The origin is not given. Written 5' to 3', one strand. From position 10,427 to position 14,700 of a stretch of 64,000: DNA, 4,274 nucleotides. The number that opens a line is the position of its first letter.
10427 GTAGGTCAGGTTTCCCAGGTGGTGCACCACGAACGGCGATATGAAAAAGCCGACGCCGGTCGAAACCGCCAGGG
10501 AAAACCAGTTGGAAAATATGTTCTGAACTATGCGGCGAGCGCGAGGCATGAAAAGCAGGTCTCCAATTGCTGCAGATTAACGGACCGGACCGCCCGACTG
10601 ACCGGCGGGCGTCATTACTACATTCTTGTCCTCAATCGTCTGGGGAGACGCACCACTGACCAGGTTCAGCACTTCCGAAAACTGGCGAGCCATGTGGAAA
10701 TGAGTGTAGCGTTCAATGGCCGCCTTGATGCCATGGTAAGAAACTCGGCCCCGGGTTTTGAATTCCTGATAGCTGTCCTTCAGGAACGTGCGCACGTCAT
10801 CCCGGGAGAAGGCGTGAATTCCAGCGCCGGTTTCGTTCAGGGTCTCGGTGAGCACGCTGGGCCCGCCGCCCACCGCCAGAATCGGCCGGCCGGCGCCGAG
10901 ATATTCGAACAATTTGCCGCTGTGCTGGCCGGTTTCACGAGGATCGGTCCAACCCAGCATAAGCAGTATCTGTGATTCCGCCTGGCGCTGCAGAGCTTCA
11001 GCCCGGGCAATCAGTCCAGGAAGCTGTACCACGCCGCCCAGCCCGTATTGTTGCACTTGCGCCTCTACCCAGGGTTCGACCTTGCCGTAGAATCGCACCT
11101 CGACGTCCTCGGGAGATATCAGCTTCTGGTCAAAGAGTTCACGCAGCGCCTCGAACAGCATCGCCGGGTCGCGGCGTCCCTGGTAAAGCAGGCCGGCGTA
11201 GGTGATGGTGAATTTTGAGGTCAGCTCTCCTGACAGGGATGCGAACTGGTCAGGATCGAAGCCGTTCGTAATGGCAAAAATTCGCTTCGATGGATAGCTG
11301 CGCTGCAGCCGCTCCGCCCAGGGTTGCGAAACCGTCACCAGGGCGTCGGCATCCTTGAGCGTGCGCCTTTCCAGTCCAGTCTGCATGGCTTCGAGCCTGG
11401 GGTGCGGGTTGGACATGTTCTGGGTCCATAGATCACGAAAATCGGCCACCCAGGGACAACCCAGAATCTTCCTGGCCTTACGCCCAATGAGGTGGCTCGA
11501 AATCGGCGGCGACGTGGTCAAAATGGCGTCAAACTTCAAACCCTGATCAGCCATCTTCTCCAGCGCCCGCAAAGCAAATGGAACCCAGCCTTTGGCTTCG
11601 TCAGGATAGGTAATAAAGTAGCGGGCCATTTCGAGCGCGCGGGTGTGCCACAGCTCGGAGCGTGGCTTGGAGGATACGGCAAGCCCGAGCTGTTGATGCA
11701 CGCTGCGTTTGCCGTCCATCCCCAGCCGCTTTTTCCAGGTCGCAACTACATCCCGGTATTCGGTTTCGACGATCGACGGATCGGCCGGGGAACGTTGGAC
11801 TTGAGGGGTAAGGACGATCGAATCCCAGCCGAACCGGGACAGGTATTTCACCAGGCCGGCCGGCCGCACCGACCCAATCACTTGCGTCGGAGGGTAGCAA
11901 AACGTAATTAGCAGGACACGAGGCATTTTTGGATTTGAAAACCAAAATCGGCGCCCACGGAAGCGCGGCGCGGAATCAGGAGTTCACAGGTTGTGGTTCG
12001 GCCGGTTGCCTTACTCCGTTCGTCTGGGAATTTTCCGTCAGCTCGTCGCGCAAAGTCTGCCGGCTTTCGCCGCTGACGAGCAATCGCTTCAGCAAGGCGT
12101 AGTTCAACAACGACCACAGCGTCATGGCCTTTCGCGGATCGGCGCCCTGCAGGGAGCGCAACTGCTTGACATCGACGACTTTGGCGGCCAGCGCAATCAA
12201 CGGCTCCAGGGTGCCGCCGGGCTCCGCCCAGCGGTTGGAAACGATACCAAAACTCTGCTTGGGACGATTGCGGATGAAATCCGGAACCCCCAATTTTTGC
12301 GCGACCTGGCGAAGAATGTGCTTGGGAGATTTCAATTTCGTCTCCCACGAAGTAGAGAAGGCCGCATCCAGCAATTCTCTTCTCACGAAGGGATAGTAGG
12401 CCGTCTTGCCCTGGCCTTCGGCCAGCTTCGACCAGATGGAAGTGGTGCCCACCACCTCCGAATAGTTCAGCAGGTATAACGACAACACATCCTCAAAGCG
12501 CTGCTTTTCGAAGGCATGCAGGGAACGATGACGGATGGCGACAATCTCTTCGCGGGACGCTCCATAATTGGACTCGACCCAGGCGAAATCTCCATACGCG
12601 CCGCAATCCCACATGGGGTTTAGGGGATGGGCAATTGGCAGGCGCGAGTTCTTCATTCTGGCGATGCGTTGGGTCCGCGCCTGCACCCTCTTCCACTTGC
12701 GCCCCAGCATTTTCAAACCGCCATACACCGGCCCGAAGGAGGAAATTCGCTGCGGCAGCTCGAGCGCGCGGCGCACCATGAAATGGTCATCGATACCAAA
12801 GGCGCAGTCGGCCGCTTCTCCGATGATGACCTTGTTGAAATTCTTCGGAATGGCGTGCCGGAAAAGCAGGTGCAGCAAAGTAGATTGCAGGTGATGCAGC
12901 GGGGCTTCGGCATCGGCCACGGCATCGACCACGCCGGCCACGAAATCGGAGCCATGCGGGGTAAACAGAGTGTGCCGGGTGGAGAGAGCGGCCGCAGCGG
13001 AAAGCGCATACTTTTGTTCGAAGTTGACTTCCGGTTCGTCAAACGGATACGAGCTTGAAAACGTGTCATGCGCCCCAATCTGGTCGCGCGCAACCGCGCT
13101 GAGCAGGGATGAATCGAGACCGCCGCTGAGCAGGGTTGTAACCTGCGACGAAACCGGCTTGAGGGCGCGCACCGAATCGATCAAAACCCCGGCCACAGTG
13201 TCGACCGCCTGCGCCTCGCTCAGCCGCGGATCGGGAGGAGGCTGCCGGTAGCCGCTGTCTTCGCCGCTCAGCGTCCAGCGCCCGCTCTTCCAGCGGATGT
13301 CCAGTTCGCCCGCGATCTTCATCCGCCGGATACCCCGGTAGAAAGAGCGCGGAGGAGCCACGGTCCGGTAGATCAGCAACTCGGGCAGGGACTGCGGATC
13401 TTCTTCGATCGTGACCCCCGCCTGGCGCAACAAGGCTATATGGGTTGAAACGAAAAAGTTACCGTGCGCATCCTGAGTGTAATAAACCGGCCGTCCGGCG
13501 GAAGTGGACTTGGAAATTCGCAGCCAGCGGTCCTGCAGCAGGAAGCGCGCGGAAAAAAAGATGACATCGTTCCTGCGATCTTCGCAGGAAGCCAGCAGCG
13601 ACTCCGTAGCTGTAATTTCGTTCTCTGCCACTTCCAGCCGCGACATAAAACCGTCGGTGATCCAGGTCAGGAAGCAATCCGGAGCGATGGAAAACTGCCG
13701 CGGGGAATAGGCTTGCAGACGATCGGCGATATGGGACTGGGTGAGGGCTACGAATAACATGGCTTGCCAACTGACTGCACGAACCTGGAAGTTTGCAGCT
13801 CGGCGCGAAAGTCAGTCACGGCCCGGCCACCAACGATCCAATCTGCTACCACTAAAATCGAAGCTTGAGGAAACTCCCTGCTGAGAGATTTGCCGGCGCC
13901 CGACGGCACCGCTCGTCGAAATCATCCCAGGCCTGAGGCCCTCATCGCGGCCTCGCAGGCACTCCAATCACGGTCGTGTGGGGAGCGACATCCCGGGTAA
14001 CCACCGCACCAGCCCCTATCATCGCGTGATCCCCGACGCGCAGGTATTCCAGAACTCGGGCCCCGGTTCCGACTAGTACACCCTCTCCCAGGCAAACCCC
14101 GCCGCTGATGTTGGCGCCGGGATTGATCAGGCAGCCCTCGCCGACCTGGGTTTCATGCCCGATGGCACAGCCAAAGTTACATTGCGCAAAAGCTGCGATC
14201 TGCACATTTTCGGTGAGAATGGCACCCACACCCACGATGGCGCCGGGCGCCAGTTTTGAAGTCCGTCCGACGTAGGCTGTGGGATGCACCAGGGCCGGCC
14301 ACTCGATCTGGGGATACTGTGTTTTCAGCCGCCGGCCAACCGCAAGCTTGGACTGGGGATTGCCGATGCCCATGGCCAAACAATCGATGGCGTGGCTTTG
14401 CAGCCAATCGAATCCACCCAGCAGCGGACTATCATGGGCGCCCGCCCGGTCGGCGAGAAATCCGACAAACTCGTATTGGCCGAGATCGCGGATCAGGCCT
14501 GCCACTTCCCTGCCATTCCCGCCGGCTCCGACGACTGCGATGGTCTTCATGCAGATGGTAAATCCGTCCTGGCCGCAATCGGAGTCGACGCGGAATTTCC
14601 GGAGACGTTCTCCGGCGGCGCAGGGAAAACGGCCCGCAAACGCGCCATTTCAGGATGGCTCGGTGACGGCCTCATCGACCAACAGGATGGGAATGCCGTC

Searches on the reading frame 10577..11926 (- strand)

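Call 11: search_protein_families(library=pfam, proteins=[window:10577-11926:-], max_evalue=0.00001)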
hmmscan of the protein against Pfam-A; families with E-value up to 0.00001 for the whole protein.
window:10577-11926:- (449 aa): 2 families
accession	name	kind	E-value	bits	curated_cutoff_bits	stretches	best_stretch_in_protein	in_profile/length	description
PF13439.12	Glyco_transf_4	-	8.6e-13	49.1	28.5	1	106-226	48-169/170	Glycosyltransferase Family 4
PF13579.12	Glyco_trans_4_4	-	8.8e-13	49.3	29.7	1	23-222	8-158/158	Glycosyl transferase 4-like domain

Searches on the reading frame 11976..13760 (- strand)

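Call 12: search_protein_families(library=pfam, proteins=[window:11976-13760:-], max_evalue=0.00001)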
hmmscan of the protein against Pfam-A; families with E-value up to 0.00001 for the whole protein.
window:11976-13760:- (594 aa): 1 family
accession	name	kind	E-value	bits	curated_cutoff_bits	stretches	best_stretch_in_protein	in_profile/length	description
PF00733.27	Asn_synthase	-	1e-27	98.2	21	1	189-549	2-328/354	Asparagine synthase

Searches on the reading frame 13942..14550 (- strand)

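Call 12: search_protein_families(library=pfam, proteins=[window:13942-14550:-], max_evalue=0.00001)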
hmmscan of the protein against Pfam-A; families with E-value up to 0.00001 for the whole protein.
window:13942-14550:- (202 aa): 2 families
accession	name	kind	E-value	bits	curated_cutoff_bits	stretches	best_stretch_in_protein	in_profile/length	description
PF00132.30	Hexapep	-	3.8e-12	45.8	27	1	134-166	2-34/36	Bacterial transferase hexapeptide (six repeats)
PF17836.7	PglD_N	-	9e-08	33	23.4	1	4-71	2-74/78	PglD N-terminal domain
